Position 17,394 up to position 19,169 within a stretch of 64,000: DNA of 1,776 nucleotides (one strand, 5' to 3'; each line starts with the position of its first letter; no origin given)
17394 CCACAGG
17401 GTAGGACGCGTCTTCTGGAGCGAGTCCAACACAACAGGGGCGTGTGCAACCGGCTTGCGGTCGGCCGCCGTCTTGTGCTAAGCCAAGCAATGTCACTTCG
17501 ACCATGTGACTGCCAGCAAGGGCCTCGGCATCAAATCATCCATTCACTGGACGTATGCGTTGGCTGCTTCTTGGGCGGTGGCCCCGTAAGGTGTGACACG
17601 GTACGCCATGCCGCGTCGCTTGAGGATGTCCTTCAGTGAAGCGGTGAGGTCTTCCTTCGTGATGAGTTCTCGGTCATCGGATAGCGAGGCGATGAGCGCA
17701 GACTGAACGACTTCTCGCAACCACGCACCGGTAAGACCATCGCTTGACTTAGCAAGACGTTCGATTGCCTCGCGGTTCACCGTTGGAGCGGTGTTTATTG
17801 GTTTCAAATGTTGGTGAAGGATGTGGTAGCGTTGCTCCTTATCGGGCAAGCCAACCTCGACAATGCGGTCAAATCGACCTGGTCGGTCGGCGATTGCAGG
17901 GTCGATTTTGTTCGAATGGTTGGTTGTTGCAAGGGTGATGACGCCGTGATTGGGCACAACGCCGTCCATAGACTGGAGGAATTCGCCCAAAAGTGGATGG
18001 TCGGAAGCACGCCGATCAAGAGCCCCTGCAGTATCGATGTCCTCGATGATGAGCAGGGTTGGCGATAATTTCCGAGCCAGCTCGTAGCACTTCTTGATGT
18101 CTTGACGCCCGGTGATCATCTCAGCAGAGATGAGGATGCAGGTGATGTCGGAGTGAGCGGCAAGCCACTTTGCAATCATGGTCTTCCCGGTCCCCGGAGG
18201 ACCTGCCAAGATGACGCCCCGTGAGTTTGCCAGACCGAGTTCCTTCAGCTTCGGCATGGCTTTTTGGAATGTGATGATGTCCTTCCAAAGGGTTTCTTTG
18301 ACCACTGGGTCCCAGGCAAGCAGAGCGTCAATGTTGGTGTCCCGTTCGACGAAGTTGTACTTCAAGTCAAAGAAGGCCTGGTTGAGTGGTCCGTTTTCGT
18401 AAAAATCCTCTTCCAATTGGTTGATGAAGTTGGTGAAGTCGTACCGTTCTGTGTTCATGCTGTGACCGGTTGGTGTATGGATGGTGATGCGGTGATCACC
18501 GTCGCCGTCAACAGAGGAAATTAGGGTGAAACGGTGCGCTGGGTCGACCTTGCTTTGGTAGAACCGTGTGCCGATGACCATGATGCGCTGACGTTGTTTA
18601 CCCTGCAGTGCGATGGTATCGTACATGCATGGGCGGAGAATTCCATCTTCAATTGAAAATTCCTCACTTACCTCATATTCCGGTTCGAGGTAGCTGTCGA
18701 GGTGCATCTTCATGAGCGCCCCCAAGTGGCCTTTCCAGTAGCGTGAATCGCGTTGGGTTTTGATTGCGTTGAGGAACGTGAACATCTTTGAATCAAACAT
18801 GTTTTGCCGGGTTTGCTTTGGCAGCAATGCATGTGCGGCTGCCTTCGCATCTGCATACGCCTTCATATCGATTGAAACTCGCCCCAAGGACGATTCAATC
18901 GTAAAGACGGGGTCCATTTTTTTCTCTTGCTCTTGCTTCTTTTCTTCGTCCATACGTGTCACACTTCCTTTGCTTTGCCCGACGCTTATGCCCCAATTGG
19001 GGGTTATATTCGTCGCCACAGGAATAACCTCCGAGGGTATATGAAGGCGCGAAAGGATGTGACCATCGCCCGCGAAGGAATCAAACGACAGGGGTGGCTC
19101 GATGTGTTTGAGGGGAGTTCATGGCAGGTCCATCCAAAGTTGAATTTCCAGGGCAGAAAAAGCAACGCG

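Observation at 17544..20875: Orphan AAA+ ATPase with novel N-domain, divergently paired with a 584-aa protein of unknown fold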

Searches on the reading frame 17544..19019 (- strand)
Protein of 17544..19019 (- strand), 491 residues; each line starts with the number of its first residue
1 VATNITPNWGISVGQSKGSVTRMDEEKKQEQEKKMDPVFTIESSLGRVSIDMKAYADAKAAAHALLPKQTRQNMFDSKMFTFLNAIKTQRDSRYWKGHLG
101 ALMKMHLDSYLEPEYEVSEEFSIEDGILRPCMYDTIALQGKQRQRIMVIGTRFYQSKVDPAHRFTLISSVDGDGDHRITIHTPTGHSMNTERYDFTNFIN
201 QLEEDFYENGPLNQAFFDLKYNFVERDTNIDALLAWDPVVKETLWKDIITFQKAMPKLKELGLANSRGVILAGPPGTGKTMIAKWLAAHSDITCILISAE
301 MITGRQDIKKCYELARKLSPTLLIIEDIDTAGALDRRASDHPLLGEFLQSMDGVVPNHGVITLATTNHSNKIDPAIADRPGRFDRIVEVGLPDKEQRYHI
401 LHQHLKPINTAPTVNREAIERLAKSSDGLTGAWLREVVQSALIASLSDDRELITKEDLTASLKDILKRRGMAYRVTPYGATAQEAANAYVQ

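Call 3: search_protein_families(library=pfam, proteins=[window:17544-19019:-], max_evalue=1)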
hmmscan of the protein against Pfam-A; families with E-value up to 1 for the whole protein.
window:17544-19019:- (491 aa): 21 families
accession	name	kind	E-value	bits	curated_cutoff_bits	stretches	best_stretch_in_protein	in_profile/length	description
PF00004.35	AAA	-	1.2e-23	84.5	21.2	1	269-390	1-130/131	ATPase family associated with various cellular activities (AAA)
PF20720.3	nSTAND3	-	2.5e-05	24.5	27.2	1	263-334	14-80/155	Novel STAND NTPase 3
PF17862.7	AAA_lid_3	-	2.6e-05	24.1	27.2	1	419-459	4-44/45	AAA+ lid domain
PF01078.27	Mg_chelatase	-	0.00086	19.2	20.3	1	256-287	12-43/207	Magnesium chelatase, subunit ChlI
PF13401.12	AAA_22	-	0.0014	19.4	27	1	269-319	8-59/130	AAA domain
PF13191.12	AAA_16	-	0.0015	19.5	32.6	1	266-289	24-47/167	AAA ATPase domain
PF07728.20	AAA_5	-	0.0015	19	22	1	268-310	1-44/139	AAA domain (dynein-related subfamily)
PF13238.12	AAA_18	-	0.0016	19.3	29.4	1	269-316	1-53/128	AAA domain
PF13521.12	AAA_28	-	0.0052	17.4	27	1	269-295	2-28/164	AAA domain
PF05729.18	NACHT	-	0.0062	16.8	26.7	1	269-287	3-21/167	NACHT domain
PF05496.18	RuvB_N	-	0.0066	16.7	27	1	269-310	36-77/159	Holliday junction DNA helicase RuvB P-loop domain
PF13481.12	AAA_25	-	0.011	15.9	27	1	266-289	33-56/195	AAA domain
PF23902.1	AAA_lid_PRS2_C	-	0.012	16.2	34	1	424-467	28-72/73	PRS2 AAA+ lid C-terminal domain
PF14532.12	Sigma54_activ_2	-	0.02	15.5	25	1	267-330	22-80/138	Sigma-54 interaction domain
PF25199.1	nSTAND_NTPase5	-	0.031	14.6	34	1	264-331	39-108/145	Novel STAND NTPase 5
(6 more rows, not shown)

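Call 4: search_protein_families(library=ncbifam, proteins=[window:17544-19019:-], max_evalue=1)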
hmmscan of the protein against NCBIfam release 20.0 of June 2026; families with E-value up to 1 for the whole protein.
window:17544-19019:- (491 aa): 39 families (the best 25 are shown)
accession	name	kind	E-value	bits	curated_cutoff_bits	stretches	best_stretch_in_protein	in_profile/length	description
NF003069.1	PRK03992.1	subfamily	3.3e-38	131.8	500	1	258-468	157-375/379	proteasome-activating nucleotidase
TIGR01241.2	FtsH_fam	equivalog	2.1e-37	129.2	600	1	246-466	175-403/598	ATP-dependent zinc metalloprotease FtsH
TIGR01242.2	TIGR01242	subfamily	2.1e-36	125.7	500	1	255-468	136-358/362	proteasome-activating nucleotidase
TIGR01243.1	CDC48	subfamily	7.8e-34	117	802.65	1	253-468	474-695/733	CDC48 family AAA ATPase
NF047747.1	PrtsmActNtasePan2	equivalog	8.2e-30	104.3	700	1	257-465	176-392/397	proteasome-activating nucleotidase Pan2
NF047748.1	PrtsmActNtasePan1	equivalog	7.4e-29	101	750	1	258-464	174-388/405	proteasome-activating nucleotidase Pan1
NF008004.0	PRK10733.1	equivalog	9.3e-28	96.6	1008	1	248-451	167-379/644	ATP-dependent zinc metalloprotease FtsH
NF042959.1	IteA_antiphage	equivalog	5.4e-23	81.7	510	1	246-463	105-322/367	anti-phage ATPase IteA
NF041006.2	cell_div_CdvC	equivalog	8.5e-19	67.7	650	1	240-448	111-325/370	cell division protein CdvC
TIGR03689.1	pup_AAA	equivalog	4.5e-15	55.3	504.75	2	346-413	320-384/512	proteasome ATPase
NF003229.0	PRK04195.1-5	equivalog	0.00063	18.6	280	1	264-316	42-94/413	replication factor C large subunit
TIGR03922.1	T7SS_EccA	equivalog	0.00063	18.4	466.65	1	265-288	311-334/557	type VII secretion AAA-ATPase EccA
TIGR00368.1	TIGR00368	hypoth_equivalog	0.00067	18.4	362.4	1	225-287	170-232/499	YifB family Mg chelatase-like AAA ATPase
TIGR00635.1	ruvB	equivalog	0.001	18.2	299.05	1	269-311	33-75/305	Holliday junction branch migration DNA helicase RuvB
NF003226.0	PRK04195.1-1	equivalog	0.0012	17.9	588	1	262-315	36-89/405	replication factor C large subunit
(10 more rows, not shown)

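Call 7: search_solved_structures(query=window:17544-19019:-, max_evalue=1e-10)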
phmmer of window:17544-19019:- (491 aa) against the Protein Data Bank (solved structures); distinct sequences matched with E-value up to 1e-10: 265 (the best 60 are shown).
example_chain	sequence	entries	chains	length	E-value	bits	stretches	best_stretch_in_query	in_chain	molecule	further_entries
6oaa_B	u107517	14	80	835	4.6e-52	180.7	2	256-456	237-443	Cell division control protein 48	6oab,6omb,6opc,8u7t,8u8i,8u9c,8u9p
8dar_A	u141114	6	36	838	4.7e-52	180.6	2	256-456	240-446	Cell division control protein 48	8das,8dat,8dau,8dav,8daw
6oa9_A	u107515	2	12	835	8.3e-52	179.8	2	256-456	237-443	Cell division control protein 48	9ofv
5vc7_A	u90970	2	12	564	5.4e-51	177.1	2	257-446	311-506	VCP-like ATPase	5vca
7rlb_A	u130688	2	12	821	5.6e-51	177.1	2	256-461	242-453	Transitional endoplasmic reticulum ATPase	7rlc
7wub_C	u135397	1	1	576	8.5e-51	176.5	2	258-461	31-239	Transitional endoplasmic reticulum ATPase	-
7lmy_A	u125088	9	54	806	9.8e-51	176.3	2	256-461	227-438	Transitional endoplasmic reticulum ATPase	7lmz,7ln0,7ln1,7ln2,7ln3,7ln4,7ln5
8rs9_A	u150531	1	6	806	9.8e-51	176.3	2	258-461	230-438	Transitional endoplasmic reticulum ATPase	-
7wub_D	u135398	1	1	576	1e-50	176.3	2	258-461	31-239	Transitional endoplasmic reticulum ATPase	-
6mck_A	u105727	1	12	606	1.2e-50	175.9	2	258-461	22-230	Transitional endoplasmic reticulum ATPase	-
5g4g_A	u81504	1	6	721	1.5e-50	175.6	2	254-445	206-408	VCP-LIKE ATPASE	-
5g4f_A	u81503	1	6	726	1.6e-50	175.6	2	254-445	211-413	VCP-LIKE ATPASE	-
8r0e_A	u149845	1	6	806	1.7e-50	175.5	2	258-461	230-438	Transitional endoplasmic reticulum ATPase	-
8pqx_A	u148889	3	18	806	1.8e-50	175.4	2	258-461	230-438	Transitional endoplasmic reticulum ATPase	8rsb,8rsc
7rlj_A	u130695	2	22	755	2.5e-50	175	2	258-461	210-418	Transitional endoplasmic reticulum ATPase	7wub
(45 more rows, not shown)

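Call 17: find_homologous_proteins(query=window:17544-19019:-)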
Query window:17544-19019:- (491 aa): 5802 proteins with E <= 0.001 among 8000 candidates; the best 120 are listed.
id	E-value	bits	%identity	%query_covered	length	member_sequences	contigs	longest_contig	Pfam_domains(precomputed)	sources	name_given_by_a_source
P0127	0.0e+0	1105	99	100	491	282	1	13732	PF00004.36,PF17862.8,PF20720.4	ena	-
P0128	1.9e-273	926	85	97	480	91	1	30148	PF23902.1,PF00004.36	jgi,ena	-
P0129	1.1e-267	907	86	93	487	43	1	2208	PF00004.36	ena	-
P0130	1.6e-265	899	84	94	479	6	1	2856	PF00004.36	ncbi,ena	-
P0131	1.1e-263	893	81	97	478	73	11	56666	PF00004.36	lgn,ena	-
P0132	1.2e-263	893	81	97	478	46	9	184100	PF00004.36,PF17862.8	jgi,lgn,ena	-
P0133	1.4e-262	890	80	96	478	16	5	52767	PF00004.36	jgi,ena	jgi:hypothetical protein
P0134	1.6e-259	880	81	95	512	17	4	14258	PF00004.36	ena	-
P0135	7.6e-254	861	79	95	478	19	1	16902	PF00004.36,PF20720.4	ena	-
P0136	5.6e-252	855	77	97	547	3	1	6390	PF00004.36,PF20720.4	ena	-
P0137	6.2e-190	650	62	95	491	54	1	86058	PF00004.36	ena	-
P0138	2.8e-187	641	62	95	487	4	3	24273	PF00004.36,PF17862.8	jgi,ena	-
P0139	3.7e-186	638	62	96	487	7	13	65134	PF00004.36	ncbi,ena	-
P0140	8.4e-185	633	63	92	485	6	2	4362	PF00004.36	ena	-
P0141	8.8e-185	633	62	95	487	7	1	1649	PF00004.36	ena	-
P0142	5.8e-184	630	61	95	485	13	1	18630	PF00004.36,PF17862.8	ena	-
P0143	6.5e-184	630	62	92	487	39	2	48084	PF00004.36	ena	-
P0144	7.0e-184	630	61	95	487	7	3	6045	PF00004.36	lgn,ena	-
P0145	1.2e-183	629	61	96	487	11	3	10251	PF00004.36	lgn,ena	-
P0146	2.8e-183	628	61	95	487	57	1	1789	PF00004.36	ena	-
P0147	2.1e-182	625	61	95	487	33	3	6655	PF00004.36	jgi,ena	-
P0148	3.3e-181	621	61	95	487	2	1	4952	PF00004.36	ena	-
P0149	1.2e-180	620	60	96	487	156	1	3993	PF00004.36,PF17862.8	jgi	jgi:AAA+ superfamily predicted ATPase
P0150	2.4e-180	619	61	95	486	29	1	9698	PF00004.36,PF17862.8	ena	-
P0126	6.8e-180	617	90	62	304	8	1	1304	PF00004.36,PF20720.4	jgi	jgi:ATP-dependent 26S proteasome regulatory subunit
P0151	4.3e-179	614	60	95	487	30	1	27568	PF00004.36,PF17862.8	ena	-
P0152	2.3e-168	579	55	96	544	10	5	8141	PF00004.36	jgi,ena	-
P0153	1.4e-167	576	57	92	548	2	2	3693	PF00004.36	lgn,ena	-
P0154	1.5e-166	573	57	94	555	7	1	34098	PF00004.36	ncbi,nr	ncbi:MAG: hypothetical protein CL926_01220 [Deltaproteobacteria bacterium]|nr:hypothetical protein [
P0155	1.7e-165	570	61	87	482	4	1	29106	PF00004.36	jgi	-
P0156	3.2e-165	569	55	97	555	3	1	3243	PF00004.36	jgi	jgi:hypothetical protein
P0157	7.0e-164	564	55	97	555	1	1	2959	PF00004.36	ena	-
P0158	7.2e-163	561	57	92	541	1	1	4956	PF00004.36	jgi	-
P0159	7.4e-163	561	57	92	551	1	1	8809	PF00004.36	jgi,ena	-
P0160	9.0e-163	561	57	92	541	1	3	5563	PF00004.36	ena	-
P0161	9.1e-163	561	57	92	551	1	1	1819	PF00004.36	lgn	-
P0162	9.2e-163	561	57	92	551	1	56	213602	PF00004.36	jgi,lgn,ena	-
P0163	9.2e-163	561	57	92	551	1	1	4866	PF00004.36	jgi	-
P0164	3.3e-162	559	57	92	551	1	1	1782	PF00004.36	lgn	-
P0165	3.5e-162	559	57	92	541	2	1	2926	PF00004.36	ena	-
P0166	3.6e-162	559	56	92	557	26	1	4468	PF00004.36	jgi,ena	-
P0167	6.1e-162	558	57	92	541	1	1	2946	PF00004.36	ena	-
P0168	2.2e-161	556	57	92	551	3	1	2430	PF00004.36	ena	-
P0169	2.3e-161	556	57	92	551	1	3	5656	PF00004.36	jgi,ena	jgi:hypothetical protein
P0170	2.5e-161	556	56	96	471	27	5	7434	PF00004.36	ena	-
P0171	3.1e-161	556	57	92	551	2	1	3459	PF00004.36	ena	-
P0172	8.4e-161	554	57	92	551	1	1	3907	PF00004.36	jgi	jgi:hypothetical protein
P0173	8.4e-161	554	57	92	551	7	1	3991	PF00004.36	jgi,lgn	jgi:hypothetical protein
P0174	1.6e-160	553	57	92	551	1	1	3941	PF00004.36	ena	-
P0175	1.6e-160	553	57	92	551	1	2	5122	PF00004.36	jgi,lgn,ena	jgi:hypothetical protein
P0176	5.5e-159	548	54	95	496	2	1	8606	PF00004.36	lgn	-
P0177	9.2e-149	514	60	79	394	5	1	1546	PF00004.36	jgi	jgi:hypothetical protein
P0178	4.6e-141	489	74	60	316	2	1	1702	PF00004.36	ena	-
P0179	1.5e-131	458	49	94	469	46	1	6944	PF00004.36,PF17862.8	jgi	-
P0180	2.4e-131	457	48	95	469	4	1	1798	PF00004.36,PF17862.8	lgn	-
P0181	7.8e-128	445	48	91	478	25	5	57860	PF00004.36,PF17862.8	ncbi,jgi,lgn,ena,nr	ncbi:MAG: hypothetical protein CMB21_01245 [Euryarchaeota archaeon]|nr:hypothetical protein [Euryarc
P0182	2.3e-122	427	48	92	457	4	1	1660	PF00004.36,PF20720.4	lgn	-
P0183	2.8e-121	424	48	91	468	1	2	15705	PF00004.36,PF13401.13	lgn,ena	-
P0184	3.3e-121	424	48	89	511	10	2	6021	PF00004.36,PF20720.4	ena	-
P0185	5.1e-121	423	47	89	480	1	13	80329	PF00004.36,PF20720.4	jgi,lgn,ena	-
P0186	5.5e-121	423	47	89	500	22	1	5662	PF00004.36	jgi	-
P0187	6.6e-121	423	72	55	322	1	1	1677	PF09538.16,PF00004.36,PF17862.8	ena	-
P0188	7.7e-121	422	47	89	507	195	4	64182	PF00004.36,PF17862.8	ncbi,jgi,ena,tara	tara:strand:- start:961 stop:2484 length:1524 start_codon:yes stop_codon:yes gene_type:complete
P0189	1.0e-120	422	47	89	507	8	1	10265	PF00004.36,PF17862.8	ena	-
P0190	1.7e-120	421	47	89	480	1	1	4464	PF00004.36,PF20720.4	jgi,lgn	-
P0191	3.0e-120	420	47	89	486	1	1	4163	PF00004.36,PF20720.4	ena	-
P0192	3.4e-120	420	46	93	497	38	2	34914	PF00004.36,PF20720.4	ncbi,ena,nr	ncbi:MAG: hypothetical protein CMB16_02115 [Euryarchaeota archaeon]|nr:hypothetical protein [Euryarc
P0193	3.8e-120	420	46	89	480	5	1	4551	PF00004.36,PF20720.4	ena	-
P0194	4.9e-120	420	45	95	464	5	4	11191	PF06745.20,PF00004.36,PF20720.4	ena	-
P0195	5.0e-120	420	46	89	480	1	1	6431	PF00004.36,PF20720.4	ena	-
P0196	5.1e-120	420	46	89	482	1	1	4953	PF00004.36,PF20720.4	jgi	jgi:cell division protease FtsH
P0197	5.4e-120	420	47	91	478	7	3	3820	PF00004.36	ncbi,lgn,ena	-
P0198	5.5e-120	420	47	90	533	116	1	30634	PF00004.36,PF17862.8,PF20720.4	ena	-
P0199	6.1e-120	419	47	89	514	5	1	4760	PF00004.36,PF17862.8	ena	-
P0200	9.5e-120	419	46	89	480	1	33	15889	PF00004.36,PF20720.4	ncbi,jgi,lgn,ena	ncbi:MAG: AAA family ATPase [Candidatus Poseidoniales archaeon]|jgi:cell division protease FtsH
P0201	1.2e-119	418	46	89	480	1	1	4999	PF00004.36,PF20720.4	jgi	-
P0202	1.3e-119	418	46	89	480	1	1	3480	PF00004.36,PF20720.4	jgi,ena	jgi:cell division protease FtsH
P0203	1.9e-119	418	46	89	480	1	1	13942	PF00004.36,PF20720.4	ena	-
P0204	1.9e-119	418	45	95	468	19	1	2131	PF06745.20,PF00004.36,PF20720.4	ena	-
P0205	3.0e-119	417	46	91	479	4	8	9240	PF00004.36,PF20720.4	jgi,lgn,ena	jgi:hypothetical protein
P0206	5.0e-119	416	45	92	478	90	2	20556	PF00004.36,PF20720.4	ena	-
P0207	5.9e-119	416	44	95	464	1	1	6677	PF06745.20,PF00004.36,PF20720.4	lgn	-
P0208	9.8e-119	415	46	89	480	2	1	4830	PF00004.36,PF20720.4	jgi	-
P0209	1.3e-118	415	47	90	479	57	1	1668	PF00004.36,PF20720.4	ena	-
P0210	1.7e-118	415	47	90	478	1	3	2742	PF00004.36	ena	-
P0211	1.8e-118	415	44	96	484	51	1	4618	PF00004.36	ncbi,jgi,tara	tara:strand:+ start:1199 stop:2653 length:1455 start_codon:yes stop_codon:yes gene_type:complete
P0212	2.4e-118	414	47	89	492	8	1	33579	PF00004.36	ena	-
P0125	2.6e-118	414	78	53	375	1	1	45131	PF00004.36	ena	-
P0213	7.0e-118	413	46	91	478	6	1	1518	PF00004.36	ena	-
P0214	7.0e-118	413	50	78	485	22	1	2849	PF00004.36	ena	-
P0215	1.3e-117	412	47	91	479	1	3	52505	PF00004.36,PF20720.4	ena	-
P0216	1.8e-117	411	47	89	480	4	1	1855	PF00004.36,PF20720.4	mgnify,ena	mgnify:CR=1 FL=1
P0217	2.2e-117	411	46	94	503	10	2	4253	PF00004.36,PF17862.8,PF20720.4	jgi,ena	-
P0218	2.4e-117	411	45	92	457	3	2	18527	PF06745.20,PF00004.36,PF20720.4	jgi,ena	-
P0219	3.0e-117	410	46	89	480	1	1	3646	PF00004.36,PF20720.4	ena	-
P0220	3.3e-117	410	46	89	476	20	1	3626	PF00004.36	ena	-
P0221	3.6e-117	410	46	91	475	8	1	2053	PF00004.36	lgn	-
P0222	3.9e-117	410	45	95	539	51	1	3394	PF00004.36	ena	-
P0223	5.5e-117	410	51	79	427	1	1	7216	PF00004.36,PF20720.4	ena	-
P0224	7.0e-117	409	51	79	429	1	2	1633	PF00004.36,PF20720.4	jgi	jgi:hypothetical protein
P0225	8.0e-117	409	51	79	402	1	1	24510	PF00004.36,PF20720.4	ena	-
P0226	1.0e-116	409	46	89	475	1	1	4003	PF00004.36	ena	-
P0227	1.0e-116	409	46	89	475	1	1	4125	PF00004.36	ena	-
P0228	1.0e-116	409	46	89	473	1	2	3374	PF00004.36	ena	-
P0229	1.0e-116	409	46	89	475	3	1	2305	PF00004.36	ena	-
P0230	1.2e-116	409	45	94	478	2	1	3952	PF00004.36,PF20720.4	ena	-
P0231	1.4e-116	408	51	79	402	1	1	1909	PF00004.36,PF20720.4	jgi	-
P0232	1.5e-116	408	45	91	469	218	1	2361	PF00004.36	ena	-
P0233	2.0e-116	408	46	89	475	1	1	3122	PF00004.36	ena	-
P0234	2.1e-116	408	47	88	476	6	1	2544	PF00004.36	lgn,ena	-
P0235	2.2e-116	408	46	89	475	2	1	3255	PF00004.36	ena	-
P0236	2.7e-116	407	46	89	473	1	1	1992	PF00004.36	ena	-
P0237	3.0e-116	407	51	79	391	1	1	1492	PF00004.36,PF20720.4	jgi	jgi:hypothetical protein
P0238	3.1e-116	407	46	89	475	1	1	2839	PF00004.36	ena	-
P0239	3.7e-116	407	46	89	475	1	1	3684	PF00004.36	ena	-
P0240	4.2e-116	407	51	79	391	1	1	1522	PF00004.36,PF20720.4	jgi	jgi:hypothetical protein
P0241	5.6e-116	406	46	92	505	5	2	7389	PF00004.36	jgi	-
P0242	7.2e-116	406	44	99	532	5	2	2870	PF06745.20,PF00004.36,PF20720.4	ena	-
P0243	9.8e-116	406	45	91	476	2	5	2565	PF00004.36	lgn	-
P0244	2.4e-115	404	47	89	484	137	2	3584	PF00004.36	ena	-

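Call 18: find_encoding_contigs(protein=P0143, flank=7000, max_places=2)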
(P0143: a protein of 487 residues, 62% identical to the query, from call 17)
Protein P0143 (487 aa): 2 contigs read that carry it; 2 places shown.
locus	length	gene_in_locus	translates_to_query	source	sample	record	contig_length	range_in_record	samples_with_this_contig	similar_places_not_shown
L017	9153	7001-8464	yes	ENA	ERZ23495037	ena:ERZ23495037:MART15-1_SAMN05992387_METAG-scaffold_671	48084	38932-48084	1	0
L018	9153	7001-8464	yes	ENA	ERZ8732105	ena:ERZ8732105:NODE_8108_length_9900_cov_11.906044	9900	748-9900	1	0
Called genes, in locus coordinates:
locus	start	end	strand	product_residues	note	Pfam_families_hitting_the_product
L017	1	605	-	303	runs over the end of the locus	PF08378:NERD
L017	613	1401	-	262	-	PF00702:Hydrolase, PF13344:Hydrolase_6, PF13242:Hydrolase_like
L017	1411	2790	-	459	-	PF01494:FAD_binding_3, PF07992:Pyr_redox_2 (faint), PF12831:FAD_oxidored (weak), PF13450:NAD_binding_8 (weak), PF22578:GGR_cat (weak)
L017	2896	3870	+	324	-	PF00892:EamA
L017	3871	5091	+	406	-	PF01053:Cys_Met_Meta_PP, PF06838:Met_gamma_lyase (weak)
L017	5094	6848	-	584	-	-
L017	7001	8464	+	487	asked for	PF00004:AAA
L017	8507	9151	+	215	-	?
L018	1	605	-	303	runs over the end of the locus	PF08378:NERD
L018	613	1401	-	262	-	PF00702:Hydrolase, PF13344:Hydrolase_6, PF13242:Hydrolase_like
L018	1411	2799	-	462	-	PF01494:FAD_binding_3, PF07992:Pyr_redox_2 (faint), PF12831:FAD_oxidored (weak), PF13450:NAD_binding_8 (weak), PF22578:GGR_cat (weak)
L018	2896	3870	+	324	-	PF00892:EamA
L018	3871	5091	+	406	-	PF01053:Cys_Met_Meta_PP, PF06838:Met_gamma_lyase (weak)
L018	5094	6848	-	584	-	-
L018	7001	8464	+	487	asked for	PF00004:AAA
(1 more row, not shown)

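Call 19: find_encoding_contigs(protein=P0162, flank=7000, max_places=2)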
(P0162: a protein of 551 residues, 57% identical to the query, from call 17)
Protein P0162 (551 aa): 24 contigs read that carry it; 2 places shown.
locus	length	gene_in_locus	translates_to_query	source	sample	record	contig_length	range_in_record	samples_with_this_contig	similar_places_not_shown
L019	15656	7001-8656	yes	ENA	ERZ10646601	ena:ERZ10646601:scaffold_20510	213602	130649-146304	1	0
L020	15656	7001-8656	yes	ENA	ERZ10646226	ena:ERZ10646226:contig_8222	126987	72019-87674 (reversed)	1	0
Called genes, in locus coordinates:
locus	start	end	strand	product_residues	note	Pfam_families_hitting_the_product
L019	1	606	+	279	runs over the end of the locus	-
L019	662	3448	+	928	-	PF00940:RNA_pol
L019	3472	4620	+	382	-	-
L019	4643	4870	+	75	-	-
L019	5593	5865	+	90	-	-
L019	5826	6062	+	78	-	-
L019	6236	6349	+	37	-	-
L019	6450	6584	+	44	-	-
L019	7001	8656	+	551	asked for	PF00004:AAA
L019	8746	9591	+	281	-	PF12706:Lactamase_B_2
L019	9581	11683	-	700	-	PF00474:SSF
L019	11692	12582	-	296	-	PF00590:TP_methylase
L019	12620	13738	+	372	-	PF25133:TYW2_N_2, PF02475:TRM5-TYW2_MTfase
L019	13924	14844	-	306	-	PF22523:DUF6999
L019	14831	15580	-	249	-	PF14518:Haem_oxygenas_2 (weak)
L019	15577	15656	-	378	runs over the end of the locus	PF00108:Thiolase_N (faint), PF00109:ketoacyl-synt (weak), PF08545:ACP_syn_III (faint), PF08541:ACP_syn_III_C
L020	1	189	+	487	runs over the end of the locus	PF00004:AAA, PF17862:AAA_lid_3 (weak)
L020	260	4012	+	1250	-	PF00940:RNA_pol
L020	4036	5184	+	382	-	-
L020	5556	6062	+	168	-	-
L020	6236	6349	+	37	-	-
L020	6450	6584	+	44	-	-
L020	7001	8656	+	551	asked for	PF00004:AAA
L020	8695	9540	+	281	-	PF12706:Lactamase_B_2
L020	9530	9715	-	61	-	-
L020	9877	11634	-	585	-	PF00474:SSF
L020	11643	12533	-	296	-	PF00590:TP_methylase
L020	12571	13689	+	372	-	PF25133:TYW2_N_2, PF02475:TRM5-TYW2_MTfase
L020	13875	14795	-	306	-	PF22523:DUF6999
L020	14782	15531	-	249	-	PF14518:Haem_oxygenas_2 (weak)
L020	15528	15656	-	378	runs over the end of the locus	PF00108:Thiolase_N (weak), PF08545:ACP_syn_III (faint), PF08541:ACP_syn_III_C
